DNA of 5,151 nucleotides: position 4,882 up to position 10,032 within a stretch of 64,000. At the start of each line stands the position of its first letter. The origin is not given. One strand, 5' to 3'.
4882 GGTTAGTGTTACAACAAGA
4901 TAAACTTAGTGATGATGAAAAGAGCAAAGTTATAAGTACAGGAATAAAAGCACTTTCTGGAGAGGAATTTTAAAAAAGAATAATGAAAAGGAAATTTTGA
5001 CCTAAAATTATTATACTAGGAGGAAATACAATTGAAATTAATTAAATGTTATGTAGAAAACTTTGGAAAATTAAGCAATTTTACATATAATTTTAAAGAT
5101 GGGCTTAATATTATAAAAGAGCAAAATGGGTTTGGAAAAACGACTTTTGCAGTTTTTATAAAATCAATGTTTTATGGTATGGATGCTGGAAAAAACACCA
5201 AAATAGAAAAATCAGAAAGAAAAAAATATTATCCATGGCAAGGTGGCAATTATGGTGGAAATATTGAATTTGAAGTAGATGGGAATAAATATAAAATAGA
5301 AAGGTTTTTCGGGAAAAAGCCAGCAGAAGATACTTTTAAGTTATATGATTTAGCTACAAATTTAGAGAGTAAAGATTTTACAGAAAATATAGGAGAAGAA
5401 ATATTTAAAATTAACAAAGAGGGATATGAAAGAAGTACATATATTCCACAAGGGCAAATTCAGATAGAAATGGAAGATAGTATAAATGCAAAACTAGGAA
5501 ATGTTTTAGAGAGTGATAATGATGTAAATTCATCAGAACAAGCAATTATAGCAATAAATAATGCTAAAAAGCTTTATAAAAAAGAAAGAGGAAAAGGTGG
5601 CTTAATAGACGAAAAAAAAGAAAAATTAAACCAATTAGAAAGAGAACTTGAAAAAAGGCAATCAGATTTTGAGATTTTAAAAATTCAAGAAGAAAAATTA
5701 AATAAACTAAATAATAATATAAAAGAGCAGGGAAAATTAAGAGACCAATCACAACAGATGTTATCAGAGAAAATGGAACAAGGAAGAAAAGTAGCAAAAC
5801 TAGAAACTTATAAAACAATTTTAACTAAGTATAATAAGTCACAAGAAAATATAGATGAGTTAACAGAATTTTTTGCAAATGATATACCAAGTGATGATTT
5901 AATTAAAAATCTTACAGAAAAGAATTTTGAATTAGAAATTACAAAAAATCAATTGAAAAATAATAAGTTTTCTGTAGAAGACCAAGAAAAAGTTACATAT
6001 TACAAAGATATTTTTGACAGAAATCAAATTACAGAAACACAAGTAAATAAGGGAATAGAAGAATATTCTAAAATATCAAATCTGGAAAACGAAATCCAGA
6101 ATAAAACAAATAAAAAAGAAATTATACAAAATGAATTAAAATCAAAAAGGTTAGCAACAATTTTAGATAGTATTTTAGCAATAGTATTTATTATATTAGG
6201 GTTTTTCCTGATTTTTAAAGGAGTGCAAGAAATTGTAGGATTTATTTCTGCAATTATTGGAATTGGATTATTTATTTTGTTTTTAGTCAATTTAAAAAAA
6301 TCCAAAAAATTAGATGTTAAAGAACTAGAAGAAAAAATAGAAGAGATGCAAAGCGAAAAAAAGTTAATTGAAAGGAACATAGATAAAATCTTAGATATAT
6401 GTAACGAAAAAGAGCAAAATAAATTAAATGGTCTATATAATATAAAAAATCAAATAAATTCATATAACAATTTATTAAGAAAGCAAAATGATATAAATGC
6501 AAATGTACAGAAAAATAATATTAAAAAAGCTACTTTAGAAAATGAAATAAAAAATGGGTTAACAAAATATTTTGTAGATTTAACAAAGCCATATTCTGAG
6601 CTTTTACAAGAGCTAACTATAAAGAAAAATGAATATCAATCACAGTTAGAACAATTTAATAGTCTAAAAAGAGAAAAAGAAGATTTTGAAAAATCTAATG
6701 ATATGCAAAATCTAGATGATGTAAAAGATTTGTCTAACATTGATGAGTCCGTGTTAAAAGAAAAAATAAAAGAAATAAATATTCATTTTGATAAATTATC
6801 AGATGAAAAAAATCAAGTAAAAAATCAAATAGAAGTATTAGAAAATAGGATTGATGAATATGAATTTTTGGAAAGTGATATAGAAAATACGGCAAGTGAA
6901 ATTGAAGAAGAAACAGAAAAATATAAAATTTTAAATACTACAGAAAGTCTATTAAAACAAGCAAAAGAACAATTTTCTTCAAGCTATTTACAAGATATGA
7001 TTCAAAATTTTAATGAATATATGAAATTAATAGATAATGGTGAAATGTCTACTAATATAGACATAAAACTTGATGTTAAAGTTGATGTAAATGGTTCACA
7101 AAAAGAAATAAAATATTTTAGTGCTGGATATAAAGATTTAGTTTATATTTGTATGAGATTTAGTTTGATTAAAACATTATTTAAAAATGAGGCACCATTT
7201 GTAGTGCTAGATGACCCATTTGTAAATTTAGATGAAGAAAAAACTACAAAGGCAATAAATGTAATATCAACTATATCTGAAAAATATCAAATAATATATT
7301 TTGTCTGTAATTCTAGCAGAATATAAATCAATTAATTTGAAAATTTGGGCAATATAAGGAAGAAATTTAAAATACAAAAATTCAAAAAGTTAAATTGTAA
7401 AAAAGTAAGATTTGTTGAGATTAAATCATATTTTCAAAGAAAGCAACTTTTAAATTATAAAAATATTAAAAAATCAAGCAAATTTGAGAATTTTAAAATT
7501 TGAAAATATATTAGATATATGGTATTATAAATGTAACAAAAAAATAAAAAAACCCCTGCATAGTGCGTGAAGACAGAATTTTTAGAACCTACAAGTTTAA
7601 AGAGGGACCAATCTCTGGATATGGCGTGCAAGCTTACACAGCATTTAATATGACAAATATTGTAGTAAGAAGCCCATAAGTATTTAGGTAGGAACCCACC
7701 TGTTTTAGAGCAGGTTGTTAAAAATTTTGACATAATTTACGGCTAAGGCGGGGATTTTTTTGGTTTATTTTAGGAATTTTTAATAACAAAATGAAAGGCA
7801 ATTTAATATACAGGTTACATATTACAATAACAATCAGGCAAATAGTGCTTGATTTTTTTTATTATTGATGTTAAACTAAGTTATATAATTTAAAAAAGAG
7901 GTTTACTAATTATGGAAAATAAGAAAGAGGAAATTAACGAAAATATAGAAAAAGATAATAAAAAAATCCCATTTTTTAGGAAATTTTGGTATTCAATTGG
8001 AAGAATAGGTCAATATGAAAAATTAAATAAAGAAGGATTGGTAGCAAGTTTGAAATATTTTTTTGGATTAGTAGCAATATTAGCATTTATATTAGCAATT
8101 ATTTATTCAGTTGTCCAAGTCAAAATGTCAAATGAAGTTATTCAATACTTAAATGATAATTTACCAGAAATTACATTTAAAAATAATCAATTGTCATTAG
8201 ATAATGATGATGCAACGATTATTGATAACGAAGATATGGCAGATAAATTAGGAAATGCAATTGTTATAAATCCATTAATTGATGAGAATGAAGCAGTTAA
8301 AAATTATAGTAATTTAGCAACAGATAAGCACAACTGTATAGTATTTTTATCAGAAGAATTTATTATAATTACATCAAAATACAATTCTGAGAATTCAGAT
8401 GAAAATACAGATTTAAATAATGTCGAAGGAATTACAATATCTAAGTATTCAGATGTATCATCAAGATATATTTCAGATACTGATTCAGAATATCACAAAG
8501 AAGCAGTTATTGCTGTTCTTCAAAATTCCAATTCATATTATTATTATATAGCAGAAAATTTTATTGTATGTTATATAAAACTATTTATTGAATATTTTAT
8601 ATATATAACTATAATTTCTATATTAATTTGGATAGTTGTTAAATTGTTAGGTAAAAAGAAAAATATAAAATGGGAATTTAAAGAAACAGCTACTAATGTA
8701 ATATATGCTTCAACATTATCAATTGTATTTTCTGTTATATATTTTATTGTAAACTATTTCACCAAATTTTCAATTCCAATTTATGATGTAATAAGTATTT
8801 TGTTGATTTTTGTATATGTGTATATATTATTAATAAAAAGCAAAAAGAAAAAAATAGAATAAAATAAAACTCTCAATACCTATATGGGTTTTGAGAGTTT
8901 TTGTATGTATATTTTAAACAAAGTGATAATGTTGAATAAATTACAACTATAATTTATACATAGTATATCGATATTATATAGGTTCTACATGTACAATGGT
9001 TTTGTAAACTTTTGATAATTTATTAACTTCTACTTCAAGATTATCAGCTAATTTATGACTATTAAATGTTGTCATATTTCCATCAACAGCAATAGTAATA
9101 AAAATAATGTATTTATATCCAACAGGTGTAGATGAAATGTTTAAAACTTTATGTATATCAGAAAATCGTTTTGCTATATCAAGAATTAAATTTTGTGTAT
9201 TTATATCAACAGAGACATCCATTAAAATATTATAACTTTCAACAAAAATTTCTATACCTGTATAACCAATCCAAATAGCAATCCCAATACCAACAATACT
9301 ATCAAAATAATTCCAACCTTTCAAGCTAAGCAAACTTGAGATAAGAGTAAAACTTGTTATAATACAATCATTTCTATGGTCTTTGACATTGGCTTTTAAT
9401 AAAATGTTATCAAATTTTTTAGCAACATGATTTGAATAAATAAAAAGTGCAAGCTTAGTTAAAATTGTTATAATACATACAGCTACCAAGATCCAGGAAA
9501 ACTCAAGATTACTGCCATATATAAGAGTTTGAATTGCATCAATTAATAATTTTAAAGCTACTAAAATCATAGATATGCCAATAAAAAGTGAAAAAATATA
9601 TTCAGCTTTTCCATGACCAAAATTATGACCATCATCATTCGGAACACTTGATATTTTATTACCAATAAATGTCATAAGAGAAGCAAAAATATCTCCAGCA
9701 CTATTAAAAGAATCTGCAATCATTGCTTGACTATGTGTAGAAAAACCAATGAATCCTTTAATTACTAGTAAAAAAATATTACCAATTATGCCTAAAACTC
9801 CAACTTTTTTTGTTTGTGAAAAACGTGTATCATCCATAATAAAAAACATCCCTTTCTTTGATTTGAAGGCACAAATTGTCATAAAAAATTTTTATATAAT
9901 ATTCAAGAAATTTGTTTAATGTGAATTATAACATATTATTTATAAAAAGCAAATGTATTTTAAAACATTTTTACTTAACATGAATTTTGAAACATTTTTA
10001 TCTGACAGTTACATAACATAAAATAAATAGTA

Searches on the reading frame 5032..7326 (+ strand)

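Call 13: search_protein_families(library=pfam, proteins=[window:5032-7326:+], max_evalue=0.001)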
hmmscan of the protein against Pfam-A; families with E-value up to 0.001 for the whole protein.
window:5032-7326:+ (764 aa): 3 families
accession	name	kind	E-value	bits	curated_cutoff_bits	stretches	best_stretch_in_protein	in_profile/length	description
PF13558.12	SbcC_Walker_B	-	0.00016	22.3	27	1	688-745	21-88/90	SbcC/RAD50-like, Walker B motif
PF03739.19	LptF_LptG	-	0.0005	19.6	27.9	1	297-420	224-317/353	Lipopolysaccharide export system permease LptF/LptG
PF07787.17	TMEM43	-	0.0008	19.3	23.3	0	337-420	144-229/250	Transmembrane protein 43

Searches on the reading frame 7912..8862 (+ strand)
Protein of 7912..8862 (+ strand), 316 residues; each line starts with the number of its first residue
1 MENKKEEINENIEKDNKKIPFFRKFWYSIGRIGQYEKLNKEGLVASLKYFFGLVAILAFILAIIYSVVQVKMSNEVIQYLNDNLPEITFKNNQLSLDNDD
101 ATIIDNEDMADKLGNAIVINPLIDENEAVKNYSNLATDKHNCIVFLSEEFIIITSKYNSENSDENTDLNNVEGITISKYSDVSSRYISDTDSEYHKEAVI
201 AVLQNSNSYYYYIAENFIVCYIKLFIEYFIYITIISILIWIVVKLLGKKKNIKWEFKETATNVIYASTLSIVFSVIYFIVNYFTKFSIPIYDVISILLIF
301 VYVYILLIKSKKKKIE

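Call 13: search_protein_families(library=pfam, proteins=[window:7912-8862:+], max_evalue=0.001)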
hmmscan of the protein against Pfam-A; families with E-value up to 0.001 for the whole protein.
window:7912-8862:+ (316 aa): 1 family
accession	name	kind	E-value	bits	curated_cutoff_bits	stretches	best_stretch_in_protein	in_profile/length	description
PF06691.16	DUF1189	-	3.2e-18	66.6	28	1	22-304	1-241/244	Protein of unknown function (DUF1189)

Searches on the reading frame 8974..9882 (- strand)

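Call 13: search_protein_families(library=pfam, proteins=[window:8974-9882:-], max_evalue=0.001)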
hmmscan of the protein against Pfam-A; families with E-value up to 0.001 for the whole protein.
window:8974-9882:- (302 aa): 2 families
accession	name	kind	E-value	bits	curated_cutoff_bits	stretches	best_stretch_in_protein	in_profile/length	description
PF01545.26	Cation_efflux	-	6.5e-41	140.7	26.6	1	30-221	3-198/198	Cation efflux family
PF16916.11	ZT_dimer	-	2.8e-07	30.9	26.7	1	230-301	6-77/78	Dimerisation domain of Zinc Transporter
